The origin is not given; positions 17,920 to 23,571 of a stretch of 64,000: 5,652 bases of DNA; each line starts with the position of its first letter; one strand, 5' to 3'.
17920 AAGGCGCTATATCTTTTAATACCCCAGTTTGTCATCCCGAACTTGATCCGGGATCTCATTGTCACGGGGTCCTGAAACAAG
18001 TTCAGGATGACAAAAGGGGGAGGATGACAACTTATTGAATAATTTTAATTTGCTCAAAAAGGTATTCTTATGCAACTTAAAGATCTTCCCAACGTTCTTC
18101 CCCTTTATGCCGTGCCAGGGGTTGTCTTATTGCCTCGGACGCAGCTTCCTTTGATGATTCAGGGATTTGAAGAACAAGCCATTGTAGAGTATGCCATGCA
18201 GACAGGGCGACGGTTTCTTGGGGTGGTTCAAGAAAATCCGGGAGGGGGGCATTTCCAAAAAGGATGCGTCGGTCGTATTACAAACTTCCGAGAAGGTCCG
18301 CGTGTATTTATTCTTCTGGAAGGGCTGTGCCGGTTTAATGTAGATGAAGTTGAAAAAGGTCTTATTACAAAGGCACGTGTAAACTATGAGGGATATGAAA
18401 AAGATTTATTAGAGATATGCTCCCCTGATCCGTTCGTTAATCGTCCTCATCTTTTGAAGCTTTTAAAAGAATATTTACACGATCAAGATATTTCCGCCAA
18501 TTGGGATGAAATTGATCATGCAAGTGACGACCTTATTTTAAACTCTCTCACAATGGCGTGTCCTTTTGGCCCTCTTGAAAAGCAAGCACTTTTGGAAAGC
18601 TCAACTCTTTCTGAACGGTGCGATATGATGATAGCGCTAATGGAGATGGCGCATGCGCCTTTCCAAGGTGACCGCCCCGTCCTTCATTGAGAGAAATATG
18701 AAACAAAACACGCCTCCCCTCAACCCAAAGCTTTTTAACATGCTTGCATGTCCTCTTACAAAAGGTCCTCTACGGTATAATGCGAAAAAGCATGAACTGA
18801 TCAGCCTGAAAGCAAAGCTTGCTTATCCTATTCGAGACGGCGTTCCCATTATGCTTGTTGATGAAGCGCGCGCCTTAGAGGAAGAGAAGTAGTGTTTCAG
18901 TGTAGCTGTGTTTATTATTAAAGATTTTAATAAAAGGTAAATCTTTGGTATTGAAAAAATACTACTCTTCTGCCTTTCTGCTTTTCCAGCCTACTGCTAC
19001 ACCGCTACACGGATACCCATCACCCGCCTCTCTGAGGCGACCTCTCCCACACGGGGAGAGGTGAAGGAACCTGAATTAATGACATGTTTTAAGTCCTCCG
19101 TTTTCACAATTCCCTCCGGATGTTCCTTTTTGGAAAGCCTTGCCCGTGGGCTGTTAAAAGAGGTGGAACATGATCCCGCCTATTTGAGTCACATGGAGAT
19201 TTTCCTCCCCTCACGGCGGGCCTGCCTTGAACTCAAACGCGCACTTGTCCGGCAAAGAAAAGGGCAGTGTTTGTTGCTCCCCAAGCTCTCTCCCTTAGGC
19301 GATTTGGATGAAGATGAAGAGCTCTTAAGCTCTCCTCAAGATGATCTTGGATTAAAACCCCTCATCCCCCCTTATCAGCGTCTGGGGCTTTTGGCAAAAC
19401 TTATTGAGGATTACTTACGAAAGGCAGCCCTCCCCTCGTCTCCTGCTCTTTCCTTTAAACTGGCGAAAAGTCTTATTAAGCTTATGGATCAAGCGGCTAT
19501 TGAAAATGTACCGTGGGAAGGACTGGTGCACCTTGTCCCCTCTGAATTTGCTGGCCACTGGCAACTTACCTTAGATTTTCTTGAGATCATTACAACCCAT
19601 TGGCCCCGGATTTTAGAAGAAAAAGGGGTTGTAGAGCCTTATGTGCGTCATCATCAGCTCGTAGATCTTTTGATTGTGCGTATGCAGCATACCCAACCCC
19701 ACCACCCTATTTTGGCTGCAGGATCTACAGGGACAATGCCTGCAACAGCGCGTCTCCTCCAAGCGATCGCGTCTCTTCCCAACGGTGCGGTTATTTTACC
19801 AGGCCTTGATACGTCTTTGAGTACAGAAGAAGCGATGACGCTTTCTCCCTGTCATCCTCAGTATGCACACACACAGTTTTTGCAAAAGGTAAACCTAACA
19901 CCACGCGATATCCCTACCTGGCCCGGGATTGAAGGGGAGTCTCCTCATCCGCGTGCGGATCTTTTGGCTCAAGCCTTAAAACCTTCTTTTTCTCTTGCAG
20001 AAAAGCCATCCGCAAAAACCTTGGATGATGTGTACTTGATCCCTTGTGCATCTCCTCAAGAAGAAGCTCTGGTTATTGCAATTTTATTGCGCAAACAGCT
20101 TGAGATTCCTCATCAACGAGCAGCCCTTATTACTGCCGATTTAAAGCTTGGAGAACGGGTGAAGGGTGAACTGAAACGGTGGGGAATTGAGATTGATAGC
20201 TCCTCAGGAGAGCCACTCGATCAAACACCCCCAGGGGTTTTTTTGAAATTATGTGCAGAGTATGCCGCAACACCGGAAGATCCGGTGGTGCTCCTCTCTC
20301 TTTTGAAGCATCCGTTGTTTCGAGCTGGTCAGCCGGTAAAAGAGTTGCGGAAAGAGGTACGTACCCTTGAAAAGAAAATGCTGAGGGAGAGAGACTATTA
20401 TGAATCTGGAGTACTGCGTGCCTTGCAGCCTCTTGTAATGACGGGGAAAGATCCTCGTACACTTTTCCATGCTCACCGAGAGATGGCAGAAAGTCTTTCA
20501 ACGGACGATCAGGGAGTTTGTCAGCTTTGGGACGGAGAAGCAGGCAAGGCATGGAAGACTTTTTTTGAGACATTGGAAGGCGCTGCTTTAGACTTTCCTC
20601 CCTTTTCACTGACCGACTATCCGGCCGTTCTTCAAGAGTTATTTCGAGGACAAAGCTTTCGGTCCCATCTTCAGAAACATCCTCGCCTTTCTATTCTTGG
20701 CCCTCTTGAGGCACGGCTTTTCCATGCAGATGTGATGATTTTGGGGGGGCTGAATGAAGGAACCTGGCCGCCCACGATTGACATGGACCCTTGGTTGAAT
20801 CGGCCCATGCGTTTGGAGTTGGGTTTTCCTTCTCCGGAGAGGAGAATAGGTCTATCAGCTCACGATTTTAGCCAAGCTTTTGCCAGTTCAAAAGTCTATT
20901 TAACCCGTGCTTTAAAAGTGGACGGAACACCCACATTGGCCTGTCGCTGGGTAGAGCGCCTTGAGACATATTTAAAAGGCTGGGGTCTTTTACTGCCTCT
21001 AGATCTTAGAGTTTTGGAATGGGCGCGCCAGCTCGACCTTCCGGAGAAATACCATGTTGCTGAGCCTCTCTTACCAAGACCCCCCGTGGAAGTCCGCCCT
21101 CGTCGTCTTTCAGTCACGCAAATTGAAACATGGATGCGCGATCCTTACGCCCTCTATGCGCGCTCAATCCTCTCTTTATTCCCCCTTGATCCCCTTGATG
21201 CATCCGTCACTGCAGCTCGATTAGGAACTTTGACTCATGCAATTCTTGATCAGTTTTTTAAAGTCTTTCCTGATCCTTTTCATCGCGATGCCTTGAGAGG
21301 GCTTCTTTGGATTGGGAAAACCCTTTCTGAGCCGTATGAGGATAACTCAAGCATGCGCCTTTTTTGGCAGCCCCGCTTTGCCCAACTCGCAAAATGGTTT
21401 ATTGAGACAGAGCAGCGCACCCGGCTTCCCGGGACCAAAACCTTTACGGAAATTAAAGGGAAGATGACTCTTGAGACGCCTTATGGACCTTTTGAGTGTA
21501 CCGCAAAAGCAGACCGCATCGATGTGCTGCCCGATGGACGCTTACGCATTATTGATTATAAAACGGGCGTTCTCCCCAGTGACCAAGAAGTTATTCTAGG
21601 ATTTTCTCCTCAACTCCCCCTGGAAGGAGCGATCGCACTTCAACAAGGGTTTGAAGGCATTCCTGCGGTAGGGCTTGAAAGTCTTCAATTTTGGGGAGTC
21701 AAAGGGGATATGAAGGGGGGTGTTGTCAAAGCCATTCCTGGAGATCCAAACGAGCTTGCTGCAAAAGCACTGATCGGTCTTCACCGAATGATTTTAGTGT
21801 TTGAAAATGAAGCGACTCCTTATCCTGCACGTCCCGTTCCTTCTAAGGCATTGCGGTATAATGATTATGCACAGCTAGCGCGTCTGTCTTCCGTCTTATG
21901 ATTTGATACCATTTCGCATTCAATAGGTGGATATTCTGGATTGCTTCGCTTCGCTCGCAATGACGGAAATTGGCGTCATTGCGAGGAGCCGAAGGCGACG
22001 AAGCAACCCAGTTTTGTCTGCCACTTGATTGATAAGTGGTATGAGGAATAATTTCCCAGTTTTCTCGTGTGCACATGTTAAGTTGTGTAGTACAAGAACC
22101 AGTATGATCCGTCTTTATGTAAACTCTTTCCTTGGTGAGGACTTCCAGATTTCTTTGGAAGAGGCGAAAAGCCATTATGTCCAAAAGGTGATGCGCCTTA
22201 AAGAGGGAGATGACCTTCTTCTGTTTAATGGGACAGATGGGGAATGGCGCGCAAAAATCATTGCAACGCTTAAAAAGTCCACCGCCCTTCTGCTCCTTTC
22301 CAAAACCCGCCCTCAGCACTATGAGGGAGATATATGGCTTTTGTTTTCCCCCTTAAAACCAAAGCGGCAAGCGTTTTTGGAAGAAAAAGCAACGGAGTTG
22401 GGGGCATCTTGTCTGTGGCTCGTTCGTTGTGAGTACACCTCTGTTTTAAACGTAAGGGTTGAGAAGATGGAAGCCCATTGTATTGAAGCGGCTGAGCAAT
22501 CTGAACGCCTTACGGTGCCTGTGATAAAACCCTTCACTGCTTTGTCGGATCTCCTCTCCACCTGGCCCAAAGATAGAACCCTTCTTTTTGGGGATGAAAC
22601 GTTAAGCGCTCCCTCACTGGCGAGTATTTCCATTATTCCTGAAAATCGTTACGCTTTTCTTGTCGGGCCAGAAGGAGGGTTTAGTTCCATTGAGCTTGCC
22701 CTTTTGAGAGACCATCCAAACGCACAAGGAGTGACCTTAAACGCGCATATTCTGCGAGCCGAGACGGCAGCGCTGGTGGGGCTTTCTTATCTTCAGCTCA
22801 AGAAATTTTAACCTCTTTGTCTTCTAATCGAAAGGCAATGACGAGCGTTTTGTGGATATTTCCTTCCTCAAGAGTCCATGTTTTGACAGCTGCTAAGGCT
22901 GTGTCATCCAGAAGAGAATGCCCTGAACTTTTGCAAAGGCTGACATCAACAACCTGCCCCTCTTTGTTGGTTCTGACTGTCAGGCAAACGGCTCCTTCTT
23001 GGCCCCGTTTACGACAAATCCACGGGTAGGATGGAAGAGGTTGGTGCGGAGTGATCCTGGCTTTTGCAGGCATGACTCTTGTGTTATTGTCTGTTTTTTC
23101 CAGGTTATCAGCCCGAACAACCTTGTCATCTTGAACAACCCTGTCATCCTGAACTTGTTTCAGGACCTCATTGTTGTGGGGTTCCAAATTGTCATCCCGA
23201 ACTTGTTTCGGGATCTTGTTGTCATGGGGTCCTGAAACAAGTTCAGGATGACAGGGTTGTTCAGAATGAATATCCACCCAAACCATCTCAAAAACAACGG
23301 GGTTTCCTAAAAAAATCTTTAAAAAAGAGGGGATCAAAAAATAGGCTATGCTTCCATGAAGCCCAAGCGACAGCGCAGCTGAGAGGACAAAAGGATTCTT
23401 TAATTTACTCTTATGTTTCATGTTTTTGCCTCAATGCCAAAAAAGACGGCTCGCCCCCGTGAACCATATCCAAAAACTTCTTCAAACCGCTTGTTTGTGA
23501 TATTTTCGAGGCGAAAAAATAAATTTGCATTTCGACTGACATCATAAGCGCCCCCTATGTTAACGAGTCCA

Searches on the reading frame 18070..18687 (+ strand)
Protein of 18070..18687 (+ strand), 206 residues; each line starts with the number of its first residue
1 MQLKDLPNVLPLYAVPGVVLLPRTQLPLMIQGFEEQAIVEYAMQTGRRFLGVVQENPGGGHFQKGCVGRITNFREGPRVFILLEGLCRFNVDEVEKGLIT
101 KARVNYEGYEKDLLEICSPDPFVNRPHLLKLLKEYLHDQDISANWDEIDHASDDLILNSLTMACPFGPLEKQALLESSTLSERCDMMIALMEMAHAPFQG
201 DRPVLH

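Call 72: search_protein_families(library=pfam, proteins=[window:18070-18687:+], max_evalue=0.001)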
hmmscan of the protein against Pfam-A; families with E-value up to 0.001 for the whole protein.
window:18070-18687:+ (206 aa): 1 family
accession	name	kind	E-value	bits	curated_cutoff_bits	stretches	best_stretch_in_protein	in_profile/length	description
PF02190.22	LON_substr_bdg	-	7e-19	69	28.7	1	9-191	1-198/200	ATP-dependent protease La (LON) substrate-binding domain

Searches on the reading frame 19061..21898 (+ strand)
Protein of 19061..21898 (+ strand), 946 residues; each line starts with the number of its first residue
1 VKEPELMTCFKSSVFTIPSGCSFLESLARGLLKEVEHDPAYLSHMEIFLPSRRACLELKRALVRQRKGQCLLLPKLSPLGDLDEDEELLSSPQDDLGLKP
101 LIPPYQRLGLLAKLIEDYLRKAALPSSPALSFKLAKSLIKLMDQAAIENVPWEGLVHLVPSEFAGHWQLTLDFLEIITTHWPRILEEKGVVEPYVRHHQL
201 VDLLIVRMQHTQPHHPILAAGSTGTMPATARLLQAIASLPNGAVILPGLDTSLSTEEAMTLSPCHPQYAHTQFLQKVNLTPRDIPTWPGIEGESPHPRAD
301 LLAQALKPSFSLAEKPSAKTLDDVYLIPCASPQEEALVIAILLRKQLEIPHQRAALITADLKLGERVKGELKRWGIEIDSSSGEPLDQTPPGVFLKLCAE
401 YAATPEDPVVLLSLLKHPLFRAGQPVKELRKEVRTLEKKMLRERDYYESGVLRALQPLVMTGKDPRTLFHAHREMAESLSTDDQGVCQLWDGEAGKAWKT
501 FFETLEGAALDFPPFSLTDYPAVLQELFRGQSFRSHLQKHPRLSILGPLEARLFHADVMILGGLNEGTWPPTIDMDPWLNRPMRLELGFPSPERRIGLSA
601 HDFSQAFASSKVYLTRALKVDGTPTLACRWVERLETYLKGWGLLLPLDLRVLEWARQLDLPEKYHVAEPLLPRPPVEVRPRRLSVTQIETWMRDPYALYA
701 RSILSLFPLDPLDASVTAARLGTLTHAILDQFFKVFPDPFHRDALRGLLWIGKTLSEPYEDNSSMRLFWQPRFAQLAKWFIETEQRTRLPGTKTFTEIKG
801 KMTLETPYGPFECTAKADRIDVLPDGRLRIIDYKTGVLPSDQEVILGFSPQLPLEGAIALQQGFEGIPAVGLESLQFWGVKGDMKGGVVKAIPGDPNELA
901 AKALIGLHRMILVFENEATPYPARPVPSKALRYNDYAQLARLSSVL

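Call 8: search_protein_families(library=pfam, proteins=[window:19061-21898:+], max_evalue=0.001)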
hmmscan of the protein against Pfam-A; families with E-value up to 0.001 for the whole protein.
window:19061-21898:+ (946 aa): 1 family
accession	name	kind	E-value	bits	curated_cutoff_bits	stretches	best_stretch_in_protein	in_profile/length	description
PF12705.13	PDDEXK_1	-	2.5e-15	57.5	22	1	682-905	1-215/247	PD-(D/E)XK nuclease superfamily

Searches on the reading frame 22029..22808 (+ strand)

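Call 72: search_protein_families(library=pfam, proteins=[window:22029-22808:+], max_evalue=0.001)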
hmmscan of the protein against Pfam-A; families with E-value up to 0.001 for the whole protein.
window:22029-22808:+ (260 aa): 2 families
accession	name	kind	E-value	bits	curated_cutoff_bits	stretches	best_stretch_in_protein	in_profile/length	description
PF04452.19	Methyltrans_RNA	-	1.7e-33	116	23.9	1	101-256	6-165/165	RNA methyltransferase domain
PF20260.4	PUA_4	-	7.9e-12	45.5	23.9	1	44-83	2-40/48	RNA methyltransferase PUA domain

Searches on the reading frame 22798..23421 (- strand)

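Call 8: search_protein_families(library=pfam, proteins=[window:22798-23421:-], max_evalue=0.001)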
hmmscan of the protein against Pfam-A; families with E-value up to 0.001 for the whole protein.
window:22798-23421:- (207 aa): 2 families
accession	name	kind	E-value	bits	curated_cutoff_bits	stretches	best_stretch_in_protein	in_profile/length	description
PF03544.19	TonB_C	-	2.4e-12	47.5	24.6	1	130-185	3-58/79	Gram-negative bacterial TonB protein C-terminal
PF13103.11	TonB_2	-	0.00021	21.8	22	1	141-180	24-63/85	TonB C terminal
